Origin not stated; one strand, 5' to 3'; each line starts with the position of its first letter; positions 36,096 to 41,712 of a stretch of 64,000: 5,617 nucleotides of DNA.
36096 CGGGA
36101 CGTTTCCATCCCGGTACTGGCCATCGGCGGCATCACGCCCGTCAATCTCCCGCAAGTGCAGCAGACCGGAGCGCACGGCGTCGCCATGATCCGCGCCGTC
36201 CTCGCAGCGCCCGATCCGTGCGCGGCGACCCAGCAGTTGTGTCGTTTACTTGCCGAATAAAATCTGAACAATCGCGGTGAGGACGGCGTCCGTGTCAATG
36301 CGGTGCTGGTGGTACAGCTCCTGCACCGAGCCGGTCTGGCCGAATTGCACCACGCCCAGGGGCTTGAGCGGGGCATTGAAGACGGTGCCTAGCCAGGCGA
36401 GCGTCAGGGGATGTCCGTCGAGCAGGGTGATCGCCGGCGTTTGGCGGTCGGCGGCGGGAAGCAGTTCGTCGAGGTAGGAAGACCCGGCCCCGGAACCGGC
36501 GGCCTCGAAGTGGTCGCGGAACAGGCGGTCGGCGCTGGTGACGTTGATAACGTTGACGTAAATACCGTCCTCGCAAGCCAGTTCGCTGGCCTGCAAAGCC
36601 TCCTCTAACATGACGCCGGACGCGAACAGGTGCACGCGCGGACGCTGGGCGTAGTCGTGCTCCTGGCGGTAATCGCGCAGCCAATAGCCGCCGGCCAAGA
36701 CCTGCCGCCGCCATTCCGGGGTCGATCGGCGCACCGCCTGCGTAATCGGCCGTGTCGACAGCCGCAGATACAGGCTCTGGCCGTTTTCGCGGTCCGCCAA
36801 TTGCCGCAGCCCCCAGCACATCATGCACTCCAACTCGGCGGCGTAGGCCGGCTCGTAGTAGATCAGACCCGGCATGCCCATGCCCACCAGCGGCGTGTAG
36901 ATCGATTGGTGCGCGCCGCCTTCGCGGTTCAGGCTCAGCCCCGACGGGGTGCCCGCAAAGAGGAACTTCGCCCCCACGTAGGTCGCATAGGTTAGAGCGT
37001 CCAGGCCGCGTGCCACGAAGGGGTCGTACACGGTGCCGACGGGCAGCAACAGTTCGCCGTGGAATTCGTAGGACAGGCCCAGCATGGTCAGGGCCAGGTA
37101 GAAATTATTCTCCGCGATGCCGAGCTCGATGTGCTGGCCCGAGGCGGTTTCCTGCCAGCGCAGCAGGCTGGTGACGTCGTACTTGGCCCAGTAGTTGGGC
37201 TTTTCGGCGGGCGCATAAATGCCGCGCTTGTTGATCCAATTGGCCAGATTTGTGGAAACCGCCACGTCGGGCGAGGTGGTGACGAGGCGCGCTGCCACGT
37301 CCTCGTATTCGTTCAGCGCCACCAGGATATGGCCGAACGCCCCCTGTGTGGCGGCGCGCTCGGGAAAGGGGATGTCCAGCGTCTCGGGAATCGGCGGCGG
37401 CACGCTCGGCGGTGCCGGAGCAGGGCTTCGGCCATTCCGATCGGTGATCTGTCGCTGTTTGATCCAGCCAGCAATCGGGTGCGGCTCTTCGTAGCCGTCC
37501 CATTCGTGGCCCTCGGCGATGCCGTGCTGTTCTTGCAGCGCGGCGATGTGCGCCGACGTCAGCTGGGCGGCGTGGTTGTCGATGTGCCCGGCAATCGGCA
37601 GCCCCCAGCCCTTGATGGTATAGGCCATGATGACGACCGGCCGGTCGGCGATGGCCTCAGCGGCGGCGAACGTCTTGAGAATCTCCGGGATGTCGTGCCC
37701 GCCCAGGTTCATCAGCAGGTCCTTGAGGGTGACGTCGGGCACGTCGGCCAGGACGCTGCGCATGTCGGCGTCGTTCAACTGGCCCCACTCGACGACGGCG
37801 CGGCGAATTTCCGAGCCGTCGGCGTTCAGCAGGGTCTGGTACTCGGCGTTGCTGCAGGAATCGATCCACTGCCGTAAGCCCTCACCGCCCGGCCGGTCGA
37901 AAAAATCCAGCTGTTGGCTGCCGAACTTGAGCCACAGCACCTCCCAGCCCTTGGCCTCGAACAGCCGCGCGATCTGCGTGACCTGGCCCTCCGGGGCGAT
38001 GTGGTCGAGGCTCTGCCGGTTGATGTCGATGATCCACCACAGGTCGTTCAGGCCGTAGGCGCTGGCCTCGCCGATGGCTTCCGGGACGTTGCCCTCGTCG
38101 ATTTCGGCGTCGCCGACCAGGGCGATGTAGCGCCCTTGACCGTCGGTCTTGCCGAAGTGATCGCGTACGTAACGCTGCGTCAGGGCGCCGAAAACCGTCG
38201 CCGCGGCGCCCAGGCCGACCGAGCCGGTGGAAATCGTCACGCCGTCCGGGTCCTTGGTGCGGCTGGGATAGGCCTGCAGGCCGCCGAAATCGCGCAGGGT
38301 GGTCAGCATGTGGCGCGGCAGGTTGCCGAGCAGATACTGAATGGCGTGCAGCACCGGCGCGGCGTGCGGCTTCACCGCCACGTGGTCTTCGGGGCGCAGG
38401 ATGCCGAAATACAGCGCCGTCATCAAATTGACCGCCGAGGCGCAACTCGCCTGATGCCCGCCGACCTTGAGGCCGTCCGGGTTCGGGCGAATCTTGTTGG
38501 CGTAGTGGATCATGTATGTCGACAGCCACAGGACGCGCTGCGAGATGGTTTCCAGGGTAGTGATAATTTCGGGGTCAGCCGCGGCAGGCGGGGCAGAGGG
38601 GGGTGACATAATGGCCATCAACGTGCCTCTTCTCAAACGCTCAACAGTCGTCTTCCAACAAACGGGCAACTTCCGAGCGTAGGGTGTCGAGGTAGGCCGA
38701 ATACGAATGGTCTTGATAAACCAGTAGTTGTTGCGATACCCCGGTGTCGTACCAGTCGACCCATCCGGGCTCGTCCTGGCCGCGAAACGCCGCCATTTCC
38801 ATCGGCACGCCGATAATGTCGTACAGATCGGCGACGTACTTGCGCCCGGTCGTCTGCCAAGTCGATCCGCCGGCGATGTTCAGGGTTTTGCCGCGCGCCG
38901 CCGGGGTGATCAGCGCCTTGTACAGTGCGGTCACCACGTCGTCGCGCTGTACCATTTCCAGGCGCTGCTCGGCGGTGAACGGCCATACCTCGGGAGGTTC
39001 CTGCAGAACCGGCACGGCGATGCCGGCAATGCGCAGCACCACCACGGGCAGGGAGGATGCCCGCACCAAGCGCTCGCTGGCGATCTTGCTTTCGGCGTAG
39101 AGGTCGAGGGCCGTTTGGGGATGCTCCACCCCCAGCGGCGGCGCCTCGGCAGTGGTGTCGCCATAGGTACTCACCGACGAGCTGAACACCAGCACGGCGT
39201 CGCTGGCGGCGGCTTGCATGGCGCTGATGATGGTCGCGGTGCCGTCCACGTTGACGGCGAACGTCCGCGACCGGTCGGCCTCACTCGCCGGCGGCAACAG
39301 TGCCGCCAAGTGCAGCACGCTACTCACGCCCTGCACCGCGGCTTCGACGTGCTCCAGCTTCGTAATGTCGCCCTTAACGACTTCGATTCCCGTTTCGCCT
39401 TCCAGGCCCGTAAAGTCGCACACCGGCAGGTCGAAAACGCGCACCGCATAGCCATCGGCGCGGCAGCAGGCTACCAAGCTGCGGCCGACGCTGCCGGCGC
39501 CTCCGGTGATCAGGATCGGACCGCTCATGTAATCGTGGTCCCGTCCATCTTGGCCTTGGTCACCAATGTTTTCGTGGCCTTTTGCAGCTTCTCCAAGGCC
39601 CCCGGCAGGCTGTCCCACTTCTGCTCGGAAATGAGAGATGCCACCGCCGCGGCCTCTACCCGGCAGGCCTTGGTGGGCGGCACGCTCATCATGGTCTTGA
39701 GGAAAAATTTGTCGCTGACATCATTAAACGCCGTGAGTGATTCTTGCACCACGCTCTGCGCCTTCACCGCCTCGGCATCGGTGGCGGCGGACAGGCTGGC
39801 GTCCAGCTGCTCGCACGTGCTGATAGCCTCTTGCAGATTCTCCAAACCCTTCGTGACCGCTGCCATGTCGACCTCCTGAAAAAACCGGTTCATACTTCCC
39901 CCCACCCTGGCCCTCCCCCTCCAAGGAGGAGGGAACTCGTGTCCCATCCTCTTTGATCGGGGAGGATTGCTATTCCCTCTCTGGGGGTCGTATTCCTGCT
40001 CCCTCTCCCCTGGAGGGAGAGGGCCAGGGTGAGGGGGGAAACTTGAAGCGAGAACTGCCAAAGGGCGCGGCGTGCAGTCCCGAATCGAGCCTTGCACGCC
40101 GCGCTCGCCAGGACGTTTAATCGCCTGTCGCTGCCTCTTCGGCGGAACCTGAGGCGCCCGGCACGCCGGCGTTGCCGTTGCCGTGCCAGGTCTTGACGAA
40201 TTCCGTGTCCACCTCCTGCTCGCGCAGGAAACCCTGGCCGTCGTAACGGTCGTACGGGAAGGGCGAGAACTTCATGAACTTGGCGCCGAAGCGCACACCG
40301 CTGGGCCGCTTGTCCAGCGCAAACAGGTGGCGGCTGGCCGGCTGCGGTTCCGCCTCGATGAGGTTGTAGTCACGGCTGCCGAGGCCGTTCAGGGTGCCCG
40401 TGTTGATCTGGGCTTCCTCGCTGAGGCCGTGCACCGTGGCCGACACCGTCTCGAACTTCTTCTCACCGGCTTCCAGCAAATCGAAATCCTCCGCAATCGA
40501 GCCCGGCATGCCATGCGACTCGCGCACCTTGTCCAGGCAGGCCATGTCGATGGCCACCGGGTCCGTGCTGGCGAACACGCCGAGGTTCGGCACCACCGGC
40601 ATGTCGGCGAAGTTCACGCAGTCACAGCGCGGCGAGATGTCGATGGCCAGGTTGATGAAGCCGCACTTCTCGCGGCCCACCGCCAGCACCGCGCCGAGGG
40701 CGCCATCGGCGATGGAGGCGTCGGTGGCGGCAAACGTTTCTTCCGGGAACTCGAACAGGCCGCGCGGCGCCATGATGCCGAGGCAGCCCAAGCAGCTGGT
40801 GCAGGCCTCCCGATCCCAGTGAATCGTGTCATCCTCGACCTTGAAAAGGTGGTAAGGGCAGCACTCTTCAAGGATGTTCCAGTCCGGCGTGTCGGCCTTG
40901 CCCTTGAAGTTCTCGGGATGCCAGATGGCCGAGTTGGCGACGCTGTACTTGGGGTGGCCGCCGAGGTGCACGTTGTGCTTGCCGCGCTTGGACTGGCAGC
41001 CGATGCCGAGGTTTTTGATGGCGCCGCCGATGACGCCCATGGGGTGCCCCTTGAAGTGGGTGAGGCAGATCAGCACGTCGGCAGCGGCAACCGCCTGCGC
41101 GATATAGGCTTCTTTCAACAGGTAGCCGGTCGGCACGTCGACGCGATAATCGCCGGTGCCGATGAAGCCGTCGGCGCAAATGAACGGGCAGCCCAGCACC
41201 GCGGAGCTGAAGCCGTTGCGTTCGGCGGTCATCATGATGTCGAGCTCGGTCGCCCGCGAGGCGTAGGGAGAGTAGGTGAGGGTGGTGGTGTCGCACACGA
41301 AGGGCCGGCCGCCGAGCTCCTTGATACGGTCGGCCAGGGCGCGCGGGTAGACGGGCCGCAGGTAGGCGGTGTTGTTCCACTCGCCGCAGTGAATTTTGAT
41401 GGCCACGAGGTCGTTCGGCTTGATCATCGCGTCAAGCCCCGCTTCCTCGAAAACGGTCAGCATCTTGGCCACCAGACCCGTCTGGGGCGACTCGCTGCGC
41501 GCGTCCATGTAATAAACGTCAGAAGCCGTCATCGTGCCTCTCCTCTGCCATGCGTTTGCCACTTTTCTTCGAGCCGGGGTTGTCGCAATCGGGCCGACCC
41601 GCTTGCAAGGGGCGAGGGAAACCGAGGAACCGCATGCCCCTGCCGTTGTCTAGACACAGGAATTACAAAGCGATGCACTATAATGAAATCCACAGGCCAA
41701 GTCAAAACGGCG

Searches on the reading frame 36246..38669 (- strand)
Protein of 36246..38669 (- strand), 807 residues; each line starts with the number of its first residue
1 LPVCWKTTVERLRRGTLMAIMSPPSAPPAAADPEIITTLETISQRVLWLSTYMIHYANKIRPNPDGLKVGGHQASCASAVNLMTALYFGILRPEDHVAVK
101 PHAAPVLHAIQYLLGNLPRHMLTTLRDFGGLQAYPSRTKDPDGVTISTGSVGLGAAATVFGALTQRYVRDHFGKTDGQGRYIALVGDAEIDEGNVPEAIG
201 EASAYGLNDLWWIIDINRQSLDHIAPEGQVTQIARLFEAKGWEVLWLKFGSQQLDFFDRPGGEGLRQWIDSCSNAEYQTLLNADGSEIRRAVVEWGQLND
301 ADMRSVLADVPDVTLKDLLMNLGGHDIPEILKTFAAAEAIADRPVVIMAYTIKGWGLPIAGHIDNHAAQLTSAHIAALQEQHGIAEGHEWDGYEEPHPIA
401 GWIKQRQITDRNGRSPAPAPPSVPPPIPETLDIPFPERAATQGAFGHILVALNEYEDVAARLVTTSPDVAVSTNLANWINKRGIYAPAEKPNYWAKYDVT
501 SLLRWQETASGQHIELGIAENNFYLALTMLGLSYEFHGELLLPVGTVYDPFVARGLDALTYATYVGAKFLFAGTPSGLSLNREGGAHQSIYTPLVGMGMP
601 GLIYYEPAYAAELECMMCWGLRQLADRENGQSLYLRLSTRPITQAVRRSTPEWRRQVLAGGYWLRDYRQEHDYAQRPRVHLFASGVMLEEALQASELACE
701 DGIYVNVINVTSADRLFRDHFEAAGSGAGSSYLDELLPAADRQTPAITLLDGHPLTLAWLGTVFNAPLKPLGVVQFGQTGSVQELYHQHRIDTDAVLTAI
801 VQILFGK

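Call 58: search_protein_families(library=pfam, proteins=[window:36246-38669:-], max_evalue=0.00001)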
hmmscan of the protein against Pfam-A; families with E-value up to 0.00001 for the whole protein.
window:36246-38669:- (807 aa): 4 families
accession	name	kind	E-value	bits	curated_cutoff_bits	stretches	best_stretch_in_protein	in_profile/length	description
PF00456.26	Transketolase_N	-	5.6e-18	65.4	22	1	101-246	63-212/334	Transketolase, thiamine diphosphate binding domain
PF17831.6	PDH_E1_M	-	8.1e-13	48.7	23.2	1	440-630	24-215/229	Pyruvate dehydrogenase E1 component middle domain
PF22613.1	Transketolase_C_1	-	1.1e-08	35.8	27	1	660-791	1-112/113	Transketolase-like TK C-terminal domain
PF02779.29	Transket_pyr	-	3.2e-06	27.4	27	1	451-621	12-155/174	Transketolase, pyrimidine binding domain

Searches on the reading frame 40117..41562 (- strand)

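Call 58: search_protein_families(library=pfam, proteins=[window:40117-41562:-], max_evalue=0.00001)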
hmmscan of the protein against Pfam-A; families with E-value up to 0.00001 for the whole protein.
window:40117-41562:- (481 aa): 1 family
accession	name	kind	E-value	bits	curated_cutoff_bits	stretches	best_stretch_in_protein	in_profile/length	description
PF04015.17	DUF362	-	3.1e-43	148.6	24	1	53-344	1-200/200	Domain of unknown function (DUF362)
